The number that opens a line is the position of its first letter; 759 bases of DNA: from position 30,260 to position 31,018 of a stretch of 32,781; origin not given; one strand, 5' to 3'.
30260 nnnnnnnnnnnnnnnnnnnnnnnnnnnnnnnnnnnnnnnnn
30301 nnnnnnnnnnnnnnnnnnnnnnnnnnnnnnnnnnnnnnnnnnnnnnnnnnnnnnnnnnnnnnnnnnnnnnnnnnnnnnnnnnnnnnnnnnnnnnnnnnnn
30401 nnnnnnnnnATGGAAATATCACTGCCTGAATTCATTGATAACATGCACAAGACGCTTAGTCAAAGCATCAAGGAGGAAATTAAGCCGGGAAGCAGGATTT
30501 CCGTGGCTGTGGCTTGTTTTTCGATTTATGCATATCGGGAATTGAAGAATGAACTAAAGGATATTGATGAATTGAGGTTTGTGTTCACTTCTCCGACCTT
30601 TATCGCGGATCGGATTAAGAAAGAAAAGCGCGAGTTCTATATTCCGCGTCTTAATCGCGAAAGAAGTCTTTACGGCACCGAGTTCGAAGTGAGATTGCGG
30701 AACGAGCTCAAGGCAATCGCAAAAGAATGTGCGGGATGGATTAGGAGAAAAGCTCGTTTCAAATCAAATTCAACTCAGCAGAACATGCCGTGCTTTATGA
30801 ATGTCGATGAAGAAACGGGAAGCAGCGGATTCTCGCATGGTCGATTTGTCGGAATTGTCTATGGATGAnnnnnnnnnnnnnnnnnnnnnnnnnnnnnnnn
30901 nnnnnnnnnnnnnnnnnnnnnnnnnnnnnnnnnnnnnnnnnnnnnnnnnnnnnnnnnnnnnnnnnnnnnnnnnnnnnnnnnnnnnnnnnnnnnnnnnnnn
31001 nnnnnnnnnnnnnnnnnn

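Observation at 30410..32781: Defence-gene graveyard: PLD-helicase remnant, YhcG-like nuclease/Mod-methyltransferase chimera remnant, and a fresh low-GC methyltransferase insertion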

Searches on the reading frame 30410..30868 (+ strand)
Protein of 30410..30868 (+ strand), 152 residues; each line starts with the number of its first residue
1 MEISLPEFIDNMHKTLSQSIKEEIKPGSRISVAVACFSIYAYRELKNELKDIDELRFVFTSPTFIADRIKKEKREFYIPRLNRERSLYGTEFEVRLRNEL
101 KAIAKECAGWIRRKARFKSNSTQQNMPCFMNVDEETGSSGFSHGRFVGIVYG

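Call 6: search_protein_families(library=pfam, proteins=[window:30410-30868:+], max_evalue=1)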
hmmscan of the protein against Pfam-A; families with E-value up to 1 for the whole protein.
window:30410-30868:+ (152 aa): 0 families

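Call 8: search_protein_families(library=padloc, proteins=[window:30410-30868:+], max_evalue=1)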
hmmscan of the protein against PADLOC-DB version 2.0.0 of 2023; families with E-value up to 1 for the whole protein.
window:30410-30868:+ (152 aa): 1 family
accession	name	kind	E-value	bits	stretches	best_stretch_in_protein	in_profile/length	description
PDLC00956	Cas6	-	0.01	14.4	1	6-80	43-109/200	CRISPR-associated endoribonuclease Cas6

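Call 9: search_protein_families(library=ncbifam, proteins=[window:30410-30868:+], max_evalue=1)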
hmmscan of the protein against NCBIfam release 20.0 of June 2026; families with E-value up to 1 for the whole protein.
window:30410-30868:+ (152 aa): 2 families
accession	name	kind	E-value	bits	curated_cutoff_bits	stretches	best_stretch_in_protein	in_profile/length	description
TIGR01877.1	cas_cas6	equivalog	0.038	14.4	58.65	1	6-80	43-109/200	CRISPR-associated endoribonuclease Cas6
NF006350.0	PRK08575.1-4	equivalog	0.044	13.2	361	1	13-73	111-169/309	5-methyltetrahydropteroyltriglutamate--homocysteine methyltransferase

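Call 21: find_related_loci(query=A1, collection=genome_contigs, flank=10000)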
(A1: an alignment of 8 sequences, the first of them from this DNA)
Query A1 (135 aa) in genome_contigs; peptide patterns used: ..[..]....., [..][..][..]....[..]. (x = any residue, [..] = any of these).
600 stretches matched a pattern (row limit reached: there are more); 561 encode a relative of the query (tblastn E <= 1e-3); the best 80 are kept; 80 distinct loci.
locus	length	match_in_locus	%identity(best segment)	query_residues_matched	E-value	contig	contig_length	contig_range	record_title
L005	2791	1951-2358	85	1-134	3e-78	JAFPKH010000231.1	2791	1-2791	MAG: Treponema sp. isolate RGIG1221 Dairy_cattle_Rumen-2__c1148856, whole genome shotgun sequence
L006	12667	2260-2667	83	1-134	1e-74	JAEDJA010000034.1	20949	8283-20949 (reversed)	MAG: Treponema sp. isolate MAG176 NODE_1852_length_20949_cov_81.999043, whole genome shotgun sequence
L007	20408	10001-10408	82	1-134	1e-74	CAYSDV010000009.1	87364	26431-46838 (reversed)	MAG TPA_asm: uncultured Treponema sp. isolate binchicken_co370_268 genome assembly, contig: NODE_390_length_87364_cov_11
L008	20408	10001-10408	79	1-134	5e-74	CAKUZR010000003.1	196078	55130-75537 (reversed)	MAG: uncultured Treponema sp. isolate REFINED_METABAT215_TOP10_CONTIGS_1500_ASSEMBLY_K77_MERGED__Nepal_MoBio_Fiber-Hadza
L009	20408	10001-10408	83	1-134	9e-76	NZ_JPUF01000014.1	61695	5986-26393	Treponema zioleckii strain kT3 contig00014, whole genome shotgun sequence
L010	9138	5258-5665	82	1-134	1e-73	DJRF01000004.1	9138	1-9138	MAG TPA_asm: Treponema sp. UBA6367 UBA6367_contig_3122, whole genome shotgun sequence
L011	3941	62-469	82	1-134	8e-69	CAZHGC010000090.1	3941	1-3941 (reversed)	MAG TPA_asm: uncultured Lachnospiraceae bacterium isolate SRP313737_co1_271 genome assembly, contig: NODE_29913_length_3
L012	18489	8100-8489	80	7-134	4e-68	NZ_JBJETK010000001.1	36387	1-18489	MAG: Treponema sp. isolate PUUB17_bin.031 NODE_1004_length_36387_cov_39.059342, whole genome shotgun sequence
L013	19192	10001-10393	77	6-134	1e-67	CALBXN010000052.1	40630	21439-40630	MAG TPA_asm: uncultured Treponema sp. isolate SRR6425805_bin.27_CONCOCT_v1.1_MAG genome assembly, contig: ERZ1767615.364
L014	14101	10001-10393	76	6-134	7e-67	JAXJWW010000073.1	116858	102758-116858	MAG: Treponemataceae bacterium isolate DOME_MAG_6731 6731_C0417_k141_296852, whole genome shotgun sequence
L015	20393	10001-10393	76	6-134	7e-67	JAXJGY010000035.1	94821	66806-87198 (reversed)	MAG: Treponema sp. isolate DOME_MAG_1265 1265_C0121_k141_432327, whole genome shotgun sequence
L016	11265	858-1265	74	1-134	6e-67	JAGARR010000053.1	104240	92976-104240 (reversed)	MAG: Spirochaetaceae bacterium isolate RGIG8712 Water_deer_Colon-3__c504296, whole genome shotgun sequence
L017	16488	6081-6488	74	1-134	7e-67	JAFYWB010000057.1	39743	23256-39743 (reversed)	MAG: Treponema sp. isolate RGIG7474 Water_buffalos_Colon-3__c254486, whole genome shotgun sequence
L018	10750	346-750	68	2-134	6e-60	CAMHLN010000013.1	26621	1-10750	MAG: uncultured Clostridia bacterium isolate SRR11784281_bin.58_metaWRAP_v1.3_MAG genome assembly, contig: ERZ12203356.2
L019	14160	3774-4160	71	7-133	6e-59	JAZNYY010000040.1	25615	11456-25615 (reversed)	MAG: Candidatus Fimenecus sp. isolate T1900044773_TS20190239.MAGScoT_cleanbin_000020 SGB_2459_k141_2149944, whole genome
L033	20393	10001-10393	70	7-135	2e-57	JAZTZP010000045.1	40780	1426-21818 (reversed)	MAG: Clostridia bacterium isolate T1900045324_YK20190013.MAGScoT_cleanbin_000001 SGB_6406_k141_318386, whole genome shot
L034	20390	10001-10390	70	7-134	2e-57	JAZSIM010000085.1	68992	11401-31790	MAG: Acutalibacteraceae bacterium isolate T1900044571_TS20190037.MAGScoT_cleanbin_000006 SGB_435_k141_2204741, whole gen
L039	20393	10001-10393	69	7-135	3e-57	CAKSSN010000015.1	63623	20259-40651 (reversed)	MAG: uncultured Clostridia bacterium isolate REFINED_METABAT215_TOP10_CONTIGS_1500_ASSEMBLY_K77_MERGED__Nepal_MoBio_Fibe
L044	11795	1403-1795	68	7-135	3e-56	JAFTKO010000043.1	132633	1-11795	MAG: Clostridia bacterium isolate RGIG3903 Roe_deer_Cecum-2__c648165, whole genome shotgun sequence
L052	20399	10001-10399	64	4-134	6e-56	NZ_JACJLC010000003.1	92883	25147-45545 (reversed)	Pseudoflavonifractor phocaeensis strain An507 An507_contig-110_2, whole genome shotgun sequence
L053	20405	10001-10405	66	2-134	2e-55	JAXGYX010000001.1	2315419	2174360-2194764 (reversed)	MAG: Oscillospiraceae bacterium isolate AnMBR.bin523 bin523_1, whole genome shotgun sequence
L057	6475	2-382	68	11-135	9e-56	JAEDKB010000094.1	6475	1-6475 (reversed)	MAG: Oscillospiraceae bacterium isolate MAG203 NODE_13778_length_6475_cov_9.731153, whole genome shotgun sequence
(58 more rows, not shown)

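Call 26: search_protein_families(library=padloc, proteins=[L053:10010-13249:+, L053:13254-13856:+, L053:13863-15737:+, L053:15737-18868:+, L053:18946-20013:+, L053:8891-9562:+], max_evalue=0.00001)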
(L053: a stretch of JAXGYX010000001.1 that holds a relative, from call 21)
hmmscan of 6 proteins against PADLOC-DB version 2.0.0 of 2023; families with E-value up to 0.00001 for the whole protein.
L053:10010-13249:+ (1079 aa): 35 families (the best 25 are shown)
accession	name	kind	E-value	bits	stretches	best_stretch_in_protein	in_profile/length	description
PDLC01075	C3a139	-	7.1e-124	413.2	1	2-1078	2-947/948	HKD+Snf2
PDLC02621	DrmD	-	9e-37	124.8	1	564-860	388-655/1040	DrmD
PDLC02623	DrmD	-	5.1e-31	105.3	1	663-872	489-666/1040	DrmD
PDLC02619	DrmD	-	2e-26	90.4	2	655-835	367-541/872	DrmD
PDLC00659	HmaA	-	3.9e-26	89.2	1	577-831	374-614/1176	SNF2 helicase / DEAD-box helicase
PDLC02500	BrxHI|BrxHII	-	5.5e-26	89.4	1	783-840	529-585/933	BrxHI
PDLC02193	PLD_Helicase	-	3.5e-25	86.3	1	682-879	665-852/905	-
PDLC03830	ZacC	-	5.6e-22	76.2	2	317-406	226-292/1019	-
PDLC04556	PDC-M27C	-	5.8e-20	69.2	1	247-313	40-109/892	-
PDLC02572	DrmA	-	6.5e-20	68.7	1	578-834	399-628/1043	DrmA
PDLC02504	BrxHI|BrxHII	-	6.7e-20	68.7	1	786-856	539-611/971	BrxHII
PDLC02843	DpdE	-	9.2e-19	64.8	2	243-406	159-301/1091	DpdE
PDLC02632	DrmD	-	2e-18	64.2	1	578-843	402-637/662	DrmD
PDLC02840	DpdE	-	5.5e-15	52.7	1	265-405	180-305/1091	DpdE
PDLC00633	ZorD1|ZorD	-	6.5e-15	52.3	1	231-311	431-514/908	"SWI2/SNF2 helicase, Mrr-like nuclease"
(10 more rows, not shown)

L053:13254-13856:+ (200 aa): 0 families

L053:13863-15737:+ (624 aa): 27 families (the best 25 are shown)
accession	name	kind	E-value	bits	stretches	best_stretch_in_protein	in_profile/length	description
PDLC03634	MTase_III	-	1e-232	772.5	1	1-622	2-620/621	Type III methyltransferase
PDLC03637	MTase_III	-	3.2e-123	410.1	1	13-500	48-506/513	Type III methyltransferase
PDLC03641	MTase_III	-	2.3e-118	394.5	1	15-500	18-499/657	Type III methyltransferase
PDLC03644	MTase_III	-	4.7e-90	300.9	1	82-449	22-387/542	Type III methyltransferase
PDLC03639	MTase_III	-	1.5e-73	246.2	2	97-325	86-291/639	Type III methyltransferase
PDLC03640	MTase_III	-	5e-72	241.2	2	97-255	42-201/654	Type III methyltransferase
PDLC03642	MTase_III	-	2.6e-60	202.6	2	169-462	131-415/528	Type III methyltransferase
PDLC03636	MTase_III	-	1.7e-52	177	2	174-447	93-397/575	Type III methyltransferase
PDLC03643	MTase_III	-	1.7e-47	160.7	1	181-452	1-275/465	Type III methyltransferase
PDLC03635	MTase_III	-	6.9e-45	151.9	3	170-256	260-351/708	Type III methyltransferase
PDLC03638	MTase_III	-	7e-37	125.2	2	175-445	429-667/816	Type III methyltransferase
PDLC03646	MTase_III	-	9.1e-36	121.1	3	302-459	684-842/1057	Type III methyltransferase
PDLC03278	MTase_II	-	3.8e-32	110.2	2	174-255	43-122/390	Type II methyltransferase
PDLC03354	MTase_II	-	1.3e-30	104.7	1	61-429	24-362/425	Type II methyltransferase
PDLC03300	MTase_II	-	1.5e-23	81.3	2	95-253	8-161/302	Type II methyltransferase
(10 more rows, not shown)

L053:15737-18868:+ (1043 aa): 5 families
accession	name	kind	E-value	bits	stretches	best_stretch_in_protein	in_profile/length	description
PDLC03647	REase_III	-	2.8e-289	960.5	1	1-1038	1-985/989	Type III restriction enzyme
PDLC03649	REase_III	-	1.8e-102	341.9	2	63-631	34-576/973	Type III restriction enzyme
PDLC03653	REase_III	-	9.6e-08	28.6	0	533-613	417-497/883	Type III restriction enzyme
PDLC03650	REase_III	-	3.9e-06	23.6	0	541-587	377-423/898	Type III restriction enzyme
PDLC03648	REase_III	-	5.3e-06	22.8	1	537-589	306-358/871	Type III restriction enzyme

L053:18946-20013:+ (355 aa): 0 families

L053:8891-9562:+ (223 aa): 0 families

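Call 27: search_protein_families(library=pfam, proteins=[L053:10010-13249:+, L053:13254-13856:+, L053:13863-15737:+, L053:15737-18868:+, L053:18946-20013:+, L053:8891-9562:+], max_evalue=0.001)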
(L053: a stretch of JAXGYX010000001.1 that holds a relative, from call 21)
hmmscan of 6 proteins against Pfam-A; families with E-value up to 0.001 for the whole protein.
L053:10010-13249:+ (1079 aa): 5 families
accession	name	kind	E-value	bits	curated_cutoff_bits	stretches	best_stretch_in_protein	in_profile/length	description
PF00271.37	Helicase_C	-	4e-14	53.2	23.5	1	699-828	10-110/110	Helicase conserved C-terminal domain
PF00176.29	SNF2-rel_dom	-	1.7e-11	44.2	24.9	1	255-365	9-140/290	SNF2-related domain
PF04851.21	ResIII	-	1.1e-08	35.6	22.5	1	243-402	4-162/164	Type III restriction enzyme, res subunit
PF00270.35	DEAD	-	0.00018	21.7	26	0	254-403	7-161/167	DEAD/DEAH box helicase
PF20720.3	nSTAND3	-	0.001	19.3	27.2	0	251-305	7-62/155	Novel STAND NTPase 3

L053:13254-13856:+ (200 aa): 1 family
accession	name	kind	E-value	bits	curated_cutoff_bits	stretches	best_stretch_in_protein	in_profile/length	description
PF14335.11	DUF4391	-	5.5e-36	125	29.9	1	2-198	1-232/232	Domain of unknown function (DUF4391)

L053:13863-15737:+ (624 aa): 1 family
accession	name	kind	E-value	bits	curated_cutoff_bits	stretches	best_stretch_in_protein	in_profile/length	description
PF01555.25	N6_N4_Mtase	-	4.9e-33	115.4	26.7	1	121-442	1-210/221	DNA methylase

L053:15737-18868:+ (1043 aa): 3 families
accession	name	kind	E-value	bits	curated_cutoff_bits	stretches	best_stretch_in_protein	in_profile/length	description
PF19778.5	RE_endonuc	-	3.2e-29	101.4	23.4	1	926-1030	3-106/108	Endonuclease domain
PF04851.21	ResIII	-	1.3e-13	51.7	22.5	1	107-273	26-163/164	Type III restriction enzyme, res subunit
PF00270.35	DEAD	-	3.7e-06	27.2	26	1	106-253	16-134/167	DEAD/DEAH box helicase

L053:18946-20013:+ (355 aa): 0 families

L053:8891-9562:+ (223 aa): 0 families

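Call 29: search_protein_families(library=ncbifam, proteins=[L053:10010-13249:+, L053:13254-13856:+, L053:13863-15737:+, L053:15737-18868:+], max_evalue=0.001)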
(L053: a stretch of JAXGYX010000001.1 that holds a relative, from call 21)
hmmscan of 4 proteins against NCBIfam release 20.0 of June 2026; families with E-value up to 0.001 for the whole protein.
L053:10010-13249:+ (1079 aa): 14 families
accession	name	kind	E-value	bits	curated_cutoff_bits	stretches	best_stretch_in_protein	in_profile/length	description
NF038317.1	DISARM_DrmD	equivalog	3.2e-42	144.9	610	2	564-847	372-628/1021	DISARM system SNF2-like helicase DrmD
NF042964.1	phospholipD_antiphage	equivalog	7.7e-34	117.1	1100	2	638-860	635-824/895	phospholipase D-like domain-containing anti-phage protein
NF038318.1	DISARM_DrmD_b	equivalog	1.4e-26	92.9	950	2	653-835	357-538/868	DISARM system SNF2-like helicase DrmD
NF041062.1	DpdE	equivalog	9.6e-24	83.4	500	2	243-406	154-301/1048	protein DpdE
NF003426.0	PRK04914.1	equivalog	1.5e-12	46.6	576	1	784-835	548-598/959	RNA polymerase-associated protein RapA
NF053675.1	pilus_reg_Snf2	equivalog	5e-12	44.8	1100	1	215-311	557-653/1029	pilus expression-regulating Snf2 family helicase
NF041790.1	anti-phage_ZorD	equivalog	3.3e-09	35.3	1500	1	259-311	602-657/1035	type I Zorya anti-phage system protein ZorD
TIGR04095.1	dnd_restrict_1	equivalog_domain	1.3e-08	34.3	600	1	243-318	9-84/451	DNA phosphorothioation system restriction enzyme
NF010337.0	PRK13766.1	equivalog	1.6e-08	33.1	610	1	663-829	327-470/781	Hef nuclease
NF058637.1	helic_SCO1167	equivalog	1.2e-06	26.8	1200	1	263-309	490-539/932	SCO1167/SCO6262 family helicase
NF053631.1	RNA_helic_CshA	equivalog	7.5e-06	25.1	646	1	776-860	280-364/434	degradosome RNA helicase CshA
NF008394.0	PRK11192.1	equivalog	8.8e-06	24.8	507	1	781-840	295-354/441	ATP-dependent RNA helicase SrmB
NF008744.0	PRK11776.1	equivalog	0.00032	19.4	524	1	778-839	289-348/460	ATP-dependent RNA helicase DbpA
NF053711.1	RNA_heli_RhlE1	exception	0.00051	18.9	750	1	780-838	291-349/434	RNA helicase RhlE1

L053:13254-13856:+ (200 aa): 0 families

L053:13863-15737:+ (624 aa): 2 families
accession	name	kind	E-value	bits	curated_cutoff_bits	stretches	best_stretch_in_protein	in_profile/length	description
NF008572.0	PRK11524.1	equivalog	4.7e-10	39.1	292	1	91-138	7-51/294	adenine-specific DNA-methyltransferase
NF050803.1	DnaMtaseCcrMCaul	equivalog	5.3e-07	28.9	830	1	386-429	184-227/350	adenine-specific DNA-methyltransferase CcrM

L053:15737-18868:+ (1043 aa): 2 families
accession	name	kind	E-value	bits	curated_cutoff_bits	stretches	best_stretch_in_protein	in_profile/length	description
NF012027.0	PRK15483.1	equivalog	4.5e-113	379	564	1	1-1040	1-980/986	type III restriction-modification system endonuclease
NF046055.1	restr_BPTD_3080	equivalog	8.1e-07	27.4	800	0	541-584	573-616/970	BPTD_3080 family restriction endonuclease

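Call 37: search_protein_families(library=pfam, proteins=[L006:583-1923:+, L006:6134-7261:+, L006:7261-8022:+, L006:8019-9077:+, L006:11051-11653:+, L006:11650-12501:+], max_evalue=0.01)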
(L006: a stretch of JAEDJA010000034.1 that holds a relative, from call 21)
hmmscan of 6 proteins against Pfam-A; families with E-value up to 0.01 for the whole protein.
L006:583-1923:+ (446 aa): 2 families
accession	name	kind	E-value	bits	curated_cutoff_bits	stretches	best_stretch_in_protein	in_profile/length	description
PF01076.25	Mob_Pre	-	4.3e-05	23.9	25.5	1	95-203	45-146/196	Plasmid recombination enzyme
PF20362.3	DUF6657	-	0.0053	17.3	27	0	257-362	34-134/142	Family of unknown function (DUF6657)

L006:6134-7261:+ (375 aa): 5 families
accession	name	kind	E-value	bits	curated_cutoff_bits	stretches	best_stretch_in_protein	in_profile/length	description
PF13304.12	AAA_21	-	6.6e-20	72.8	27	1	32-321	1-299/304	AAA domain, putative AbiEii toxin, Type IV TA system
PF13175.12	AAA_15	-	8.7e-20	72.1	32.1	2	10-163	3-150/374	AAA ATPase domain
PF02463.25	SMC_N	-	5.5e-05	23.1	40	0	10-48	2-42/220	RecF/RecN/SMC N terminal domain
PF13476.12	AAA_23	-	0.00018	22.6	27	1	12-51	1-40/201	AAA domain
PF11398.14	DUF2813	-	0.00052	19.9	21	0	9-52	2-44/372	Protein of unknown function (DUF2813)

L006:7261-8022:+ (253 aa): 3 families
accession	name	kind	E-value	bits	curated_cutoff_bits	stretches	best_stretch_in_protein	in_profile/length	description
PF11536.14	DUF3226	-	1.4e-10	41.8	27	1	3-219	2-180/208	Protein of unknown function (DUF3226)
PF20469.4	OLD-like_TOPRIM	-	8.4e-05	23.5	23.2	0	2-34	4-35/67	Overcoming lysogenization defect protein-like, TOPRIM domain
PF01751.28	Toprim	-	0.0012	19.4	23.1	1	4-106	2-71/96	Toprim domain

L006:8019-9077:+ (352 aa): 4 families
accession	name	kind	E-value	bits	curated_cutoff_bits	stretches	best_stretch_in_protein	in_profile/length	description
PF06250.17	YhcG_C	-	8.8e-58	195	32.5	1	184-334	2-154/157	YhcG PDDEXK nuclease domain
PF17761.7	DUF1016_N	-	1.1e-42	145.8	32.8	1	28-162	2-136/137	DUF1016 N-terminal domain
PF01939.22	NucS_C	-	0.00061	20.2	24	1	206-288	5-78/124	Endonuclease NucS C-terminal domain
PF13588.12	HSDR_N_2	-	0.0034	17.9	25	0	227-280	23-78/110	Type I restriction enzyme R protein N terminus (HSDR_N)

L006:11051-11653:+ (200 aa): 2 families
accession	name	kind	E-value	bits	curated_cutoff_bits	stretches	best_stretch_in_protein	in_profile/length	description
PF13338.12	AbiEi_4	-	3.9e-11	43.3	25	1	9-56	2-49/49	Transcriptional regulator, AbiEi antitoxin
PF17194.10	AbiEi_3_N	-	4.3e-07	30.3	26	1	12-87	9-88/93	Transcriptional regulator, AbiEi antitoxin N-terminal domain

L006:11650-12501:+ (283 aa): 1 family
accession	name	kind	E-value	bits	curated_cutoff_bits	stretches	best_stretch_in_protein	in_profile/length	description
PF08843.17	AbiEii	-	3.6e-39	135.5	22.5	1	38-265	2-229/238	Nucleotidyl transferase AbiEii toxin, Type IV TA system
